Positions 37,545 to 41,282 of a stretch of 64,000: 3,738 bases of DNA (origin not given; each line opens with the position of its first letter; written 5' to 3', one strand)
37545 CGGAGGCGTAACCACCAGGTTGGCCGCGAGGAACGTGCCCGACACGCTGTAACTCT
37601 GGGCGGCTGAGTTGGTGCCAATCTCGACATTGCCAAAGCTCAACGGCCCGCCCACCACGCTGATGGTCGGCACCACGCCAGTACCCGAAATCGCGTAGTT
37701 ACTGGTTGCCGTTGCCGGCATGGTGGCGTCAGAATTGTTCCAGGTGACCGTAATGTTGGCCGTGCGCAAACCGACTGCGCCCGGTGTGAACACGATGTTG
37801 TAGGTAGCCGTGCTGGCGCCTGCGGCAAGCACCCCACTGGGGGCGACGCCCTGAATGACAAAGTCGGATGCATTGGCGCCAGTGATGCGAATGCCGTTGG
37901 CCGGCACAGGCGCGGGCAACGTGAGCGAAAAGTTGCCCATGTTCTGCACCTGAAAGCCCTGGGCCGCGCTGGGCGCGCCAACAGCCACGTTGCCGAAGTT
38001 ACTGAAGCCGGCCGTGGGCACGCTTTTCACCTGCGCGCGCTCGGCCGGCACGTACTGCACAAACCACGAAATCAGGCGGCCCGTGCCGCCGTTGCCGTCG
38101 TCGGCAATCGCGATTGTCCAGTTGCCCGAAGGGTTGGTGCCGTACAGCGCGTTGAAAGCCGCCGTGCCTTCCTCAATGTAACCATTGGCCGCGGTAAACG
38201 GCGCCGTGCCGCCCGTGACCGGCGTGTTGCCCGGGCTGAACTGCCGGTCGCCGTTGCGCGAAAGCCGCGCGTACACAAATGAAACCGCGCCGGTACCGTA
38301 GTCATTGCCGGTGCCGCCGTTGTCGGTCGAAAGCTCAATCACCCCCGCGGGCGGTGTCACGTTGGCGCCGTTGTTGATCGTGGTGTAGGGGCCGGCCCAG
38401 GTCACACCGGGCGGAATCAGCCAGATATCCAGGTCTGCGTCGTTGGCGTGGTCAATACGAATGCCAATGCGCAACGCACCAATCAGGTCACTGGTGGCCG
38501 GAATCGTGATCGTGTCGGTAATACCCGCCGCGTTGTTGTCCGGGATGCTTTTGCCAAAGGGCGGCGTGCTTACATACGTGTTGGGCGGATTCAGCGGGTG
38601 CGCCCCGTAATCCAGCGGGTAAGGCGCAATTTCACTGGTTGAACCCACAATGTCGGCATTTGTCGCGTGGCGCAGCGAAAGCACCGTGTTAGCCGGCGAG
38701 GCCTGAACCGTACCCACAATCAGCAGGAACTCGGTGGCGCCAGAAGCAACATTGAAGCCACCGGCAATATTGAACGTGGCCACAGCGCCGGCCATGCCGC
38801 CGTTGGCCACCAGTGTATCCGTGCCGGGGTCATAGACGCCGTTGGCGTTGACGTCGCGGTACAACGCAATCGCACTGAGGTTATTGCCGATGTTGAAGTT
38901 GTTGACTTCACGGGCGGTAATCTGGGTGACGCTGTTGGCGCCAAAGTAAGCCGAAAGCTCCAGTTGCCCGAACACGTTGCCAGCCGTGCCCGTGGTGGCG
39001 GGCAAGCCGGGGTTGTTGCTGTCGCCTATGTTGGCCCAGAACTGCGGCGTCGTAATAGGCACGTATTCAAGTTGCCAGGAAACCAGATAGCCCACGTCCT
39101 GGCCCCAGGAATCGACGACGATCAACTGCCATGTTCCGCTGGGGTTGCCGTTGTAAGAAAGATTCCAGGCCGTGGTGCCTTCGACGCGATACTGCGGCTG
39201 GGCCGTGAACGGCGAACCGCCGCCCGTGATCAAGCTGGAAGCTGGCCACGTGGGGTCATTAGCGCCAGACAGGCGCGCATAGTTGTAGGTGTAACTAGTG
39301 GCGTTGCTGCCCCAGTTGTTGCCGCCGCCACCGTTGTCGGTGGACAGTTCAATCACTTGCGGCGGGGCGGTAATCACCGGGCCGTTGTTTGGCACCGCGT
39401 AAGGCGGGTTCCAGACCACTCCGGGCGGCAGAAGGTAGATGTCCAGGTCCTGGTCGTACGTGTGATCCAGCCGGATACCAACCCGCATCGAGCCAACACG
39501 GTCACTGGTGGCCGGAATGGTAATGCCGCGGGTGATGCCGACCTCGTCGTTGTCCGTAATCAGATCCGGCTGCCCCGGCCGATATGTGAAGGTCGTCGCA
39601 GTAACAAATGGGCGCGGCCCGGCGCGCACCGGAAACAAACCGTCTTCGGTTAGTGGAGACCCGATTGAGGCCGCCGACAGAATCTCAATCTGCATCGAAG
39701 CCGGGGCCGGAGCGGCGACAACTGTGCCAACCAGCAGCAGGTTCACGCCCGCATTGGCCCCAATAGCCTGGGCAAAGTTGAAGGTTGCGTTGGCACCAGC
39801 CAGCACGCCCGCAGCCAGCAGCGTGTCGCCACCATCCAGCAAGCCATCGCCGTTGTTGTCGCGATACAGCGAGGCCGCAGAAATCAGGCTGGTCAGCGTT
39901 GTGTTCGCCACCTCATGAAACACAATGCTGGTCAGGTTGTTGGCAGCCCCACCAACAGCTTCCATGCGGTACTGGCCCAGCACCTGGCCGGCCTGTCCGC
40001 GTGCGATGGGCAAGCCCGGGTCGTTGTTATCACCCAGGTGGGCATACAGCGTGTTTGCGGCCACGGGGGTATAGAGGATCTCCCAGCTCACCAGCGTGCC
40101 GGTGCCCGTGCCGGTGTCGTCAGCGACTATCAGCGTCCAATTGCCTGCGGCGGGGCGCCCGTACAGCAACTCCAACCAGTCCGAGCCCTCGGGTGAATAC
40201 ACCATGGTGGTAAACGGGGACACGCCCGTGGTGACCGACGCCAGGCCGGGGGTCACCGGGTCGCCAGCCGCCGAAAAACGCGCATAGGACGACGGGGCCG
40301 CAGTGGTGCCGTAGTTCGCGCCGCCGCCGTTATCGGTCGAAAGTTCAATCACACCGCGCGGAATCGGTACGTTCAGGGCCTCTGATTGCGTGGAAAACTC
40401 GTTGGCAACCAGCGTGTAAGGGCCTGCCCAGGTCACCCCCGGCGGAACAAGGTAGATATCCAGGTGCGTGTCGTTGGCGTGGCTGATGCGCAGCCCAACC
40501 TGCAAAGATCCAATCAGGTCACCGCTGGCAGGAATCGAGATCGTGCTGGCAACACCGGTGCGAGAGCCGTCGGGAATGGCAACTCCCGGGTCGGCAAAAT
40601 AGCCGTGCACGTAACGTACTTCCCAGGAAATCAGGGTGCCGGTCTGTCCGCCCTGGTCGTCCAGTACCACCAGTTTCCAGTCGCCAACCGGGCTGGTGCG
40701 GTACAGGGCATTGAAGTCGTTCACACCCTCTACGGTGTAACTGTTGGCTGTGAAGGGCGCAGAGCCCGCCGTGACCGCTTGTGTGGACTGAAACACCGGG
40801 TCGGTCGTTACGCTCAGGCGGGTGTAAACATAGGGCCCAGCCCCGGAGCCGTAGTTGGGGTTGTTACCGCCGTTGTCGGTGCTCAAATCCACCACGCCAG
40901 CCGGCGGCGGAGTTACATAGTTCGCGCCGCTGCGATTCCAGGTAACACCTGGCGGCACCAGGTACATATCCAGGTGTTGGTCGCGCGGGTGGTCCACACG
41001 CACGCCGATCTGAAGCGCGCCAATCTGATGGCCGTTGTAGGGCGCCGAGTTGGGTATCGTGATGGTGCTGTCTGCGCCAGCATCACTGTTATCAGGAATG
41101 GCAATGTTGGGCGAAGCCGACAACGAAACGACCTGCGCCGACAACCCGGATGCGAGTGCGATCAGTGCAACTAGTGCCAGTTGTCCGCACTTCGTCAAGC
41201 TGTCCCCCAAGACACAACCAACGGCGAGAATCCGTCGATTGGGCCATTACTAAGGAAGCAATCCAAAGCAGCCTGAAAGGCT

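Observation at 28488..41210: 4,240-aa secreted protein with an unusual P-domain / Ig-like / triple Kelch-propeller architecture and no recognisable anchor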

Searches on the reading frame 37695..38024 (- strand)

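Call 38: search_protein_families(library=pfam, proteins=[window:37695-38024:-], max_evalue=1)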
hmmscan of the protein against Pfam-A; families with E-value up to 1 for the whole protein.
seq(110 aa): 1 family
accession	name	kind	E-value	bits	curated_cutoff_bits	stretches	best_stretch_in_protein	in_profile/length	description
PF22544.2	HYDIN_VesB_CFA65-like_Ig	-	0.0063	17.2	25.5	1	9-99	11-90/100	HYDIN/CFA65/VesB-like, Ig-like domain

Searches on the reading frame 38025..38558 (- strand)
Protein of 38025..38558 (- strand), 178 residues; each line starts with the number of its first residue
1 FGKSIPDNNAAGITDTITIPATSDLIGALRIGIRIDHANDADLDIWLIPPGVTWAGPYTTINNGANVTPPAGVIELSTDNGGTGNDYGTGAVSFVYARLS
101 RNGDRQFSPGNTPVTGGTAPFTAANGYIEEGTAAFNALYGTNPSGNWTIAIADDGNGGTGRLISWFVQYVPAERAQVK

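Call 38: search_protein_families(library=pfam, proteins=[window:38025-38558:-], max_evalue=1)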
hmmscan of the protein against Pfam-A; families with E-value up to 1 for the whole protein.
seq(178 aa): 1 family
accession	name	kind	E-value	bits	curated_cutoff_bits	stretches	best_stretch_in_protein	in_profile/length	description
PF01483.27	P_proprotein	-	7.2e-06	26.5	21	1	131-166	48-83/86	Proprotein convertase P-domain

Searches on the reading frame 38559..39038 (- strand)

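Call 38: search_protein_families(library=pfam, proteins=[window:38559-39038:-], max_evalue=1)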
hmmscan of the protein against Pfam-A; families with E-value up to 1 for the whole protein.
seq(160 aa): 1 family
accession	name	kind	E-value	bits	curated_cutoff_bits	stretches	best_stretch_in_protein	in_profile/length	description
PF11558.13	HET-s_218-289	-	0.03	14.8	32.2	1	33-64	7-38/65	Het-s 218-289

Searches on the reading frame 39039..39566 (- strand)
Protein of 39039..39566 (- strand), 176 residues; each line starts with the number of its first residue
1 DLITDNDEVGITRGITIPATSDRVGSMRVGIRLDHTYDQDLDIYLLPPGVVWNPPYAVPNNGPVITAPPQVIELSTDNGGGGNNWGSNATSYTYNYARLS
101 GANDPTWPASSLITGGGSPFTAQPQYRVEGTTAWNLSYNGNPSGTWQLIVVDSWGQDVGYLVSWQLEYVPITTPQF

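Call 38: search_protein_families(library=pfam, proteins=[window:39039-39566:-], max_evalue=1)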
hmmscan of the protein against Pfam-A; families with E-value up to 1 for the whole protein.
seq(176 aa): 1 family
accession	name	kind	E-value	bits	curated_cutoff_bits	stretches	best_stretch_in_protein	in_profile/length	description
PF01483.27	P_proprotein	-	5.8e-08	33.2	21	1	137-167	55-85/86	Proprotein convertase P-domain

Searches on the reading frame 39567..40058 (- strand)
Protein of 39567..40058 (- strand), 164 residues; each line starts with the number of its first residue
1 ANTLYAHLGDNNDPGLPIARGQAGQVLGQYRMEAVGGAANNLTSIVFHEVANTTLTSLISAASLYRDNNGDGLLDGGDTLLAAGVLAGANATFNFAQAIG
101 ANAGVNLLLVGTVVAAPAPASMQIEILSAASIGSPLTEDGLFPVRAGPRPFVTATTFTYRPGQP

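Call 38: search_protein_families(library=pfam, proteins=[window:39567-40058:-], max_evalue=1)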
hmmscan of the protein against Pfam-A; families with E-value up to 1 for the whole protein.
seq(164 aa): 1 family
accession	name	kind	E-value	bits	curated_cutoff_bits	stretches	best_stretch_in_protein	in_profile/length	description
PF09990.14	DUF2231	-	0.031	14.8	26.4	0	97-133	32-67/139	Predicted membrane protein (DUF2231)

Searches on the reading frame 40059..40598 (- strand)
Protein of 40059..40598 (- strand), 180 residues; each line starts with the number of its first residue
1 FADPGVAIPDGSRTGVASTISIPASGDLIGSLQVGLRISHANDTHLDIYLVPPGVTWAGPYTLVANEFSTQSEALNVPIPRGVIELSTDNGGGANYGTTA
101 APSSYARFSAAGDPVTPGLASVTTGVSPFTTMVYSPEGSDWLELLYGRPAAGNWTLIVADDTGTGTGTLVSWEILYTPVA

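Call 38: search_protein_families(library=pfam, proteins=[window:40059-40598:-], max_evalue=1)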
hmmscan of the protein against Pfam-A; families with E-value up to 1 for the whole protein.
seq(180 aa): 1 family
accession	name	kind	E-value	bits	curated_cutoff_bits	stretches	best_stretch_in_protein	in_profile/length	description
PF01483.27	P_proprotein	-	3.8e-07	30.5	21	1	145-174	55-84/86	Proprotein convertase P-domain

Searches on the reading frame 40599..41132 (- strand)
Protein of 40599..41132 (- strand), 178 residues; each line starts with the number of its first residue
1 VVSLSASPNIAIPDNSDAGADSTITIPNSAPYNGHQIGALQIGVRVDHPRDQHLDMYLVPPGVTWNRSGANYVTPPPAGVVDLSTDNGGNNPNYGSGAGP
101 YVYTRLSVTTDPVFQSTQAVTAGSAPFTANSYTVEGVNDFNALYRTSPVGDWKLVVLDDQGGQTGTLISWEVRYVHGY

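Call 38: search_protein_families(library=pfam, proteins=[window:40599-41132:-], max_evalue=1)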
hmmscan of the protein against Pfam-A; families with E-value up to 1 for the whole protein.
seq(178 aa): 1 family
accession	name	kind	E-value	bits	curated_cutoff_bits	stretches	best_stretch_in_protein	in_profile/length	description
PF01483.27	P_proprotein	-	1.9e-05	25.1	21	1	140-173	52-85/86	Proprotein convertase P-domain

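Call 64: search_solved_structures(query=A3, max_evalue=1, show_alignments=2)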
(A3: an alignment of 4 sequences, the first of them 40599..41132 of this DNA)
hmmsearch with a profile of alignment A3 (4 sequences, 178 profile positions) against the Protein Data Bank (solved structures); distinct sequences matched with E-value up to 1: 4.
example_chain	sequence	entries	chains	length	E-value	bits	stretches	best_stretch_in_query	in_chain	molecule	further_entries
2dtj_A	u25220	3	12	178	0.039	17.1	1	106-164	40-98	Aspartokinase | Aspartokinase LysC beta subunit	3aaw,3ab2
3aaw_A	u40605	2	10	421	0.12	15.5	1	106-164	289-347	Aspartokinase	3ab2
3ab4_B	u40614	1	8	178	0.15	15.2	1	106-164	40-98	Aspartokinase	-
3ab4_A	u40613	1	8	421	0.46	13.6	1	107-164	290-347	Aspartokinase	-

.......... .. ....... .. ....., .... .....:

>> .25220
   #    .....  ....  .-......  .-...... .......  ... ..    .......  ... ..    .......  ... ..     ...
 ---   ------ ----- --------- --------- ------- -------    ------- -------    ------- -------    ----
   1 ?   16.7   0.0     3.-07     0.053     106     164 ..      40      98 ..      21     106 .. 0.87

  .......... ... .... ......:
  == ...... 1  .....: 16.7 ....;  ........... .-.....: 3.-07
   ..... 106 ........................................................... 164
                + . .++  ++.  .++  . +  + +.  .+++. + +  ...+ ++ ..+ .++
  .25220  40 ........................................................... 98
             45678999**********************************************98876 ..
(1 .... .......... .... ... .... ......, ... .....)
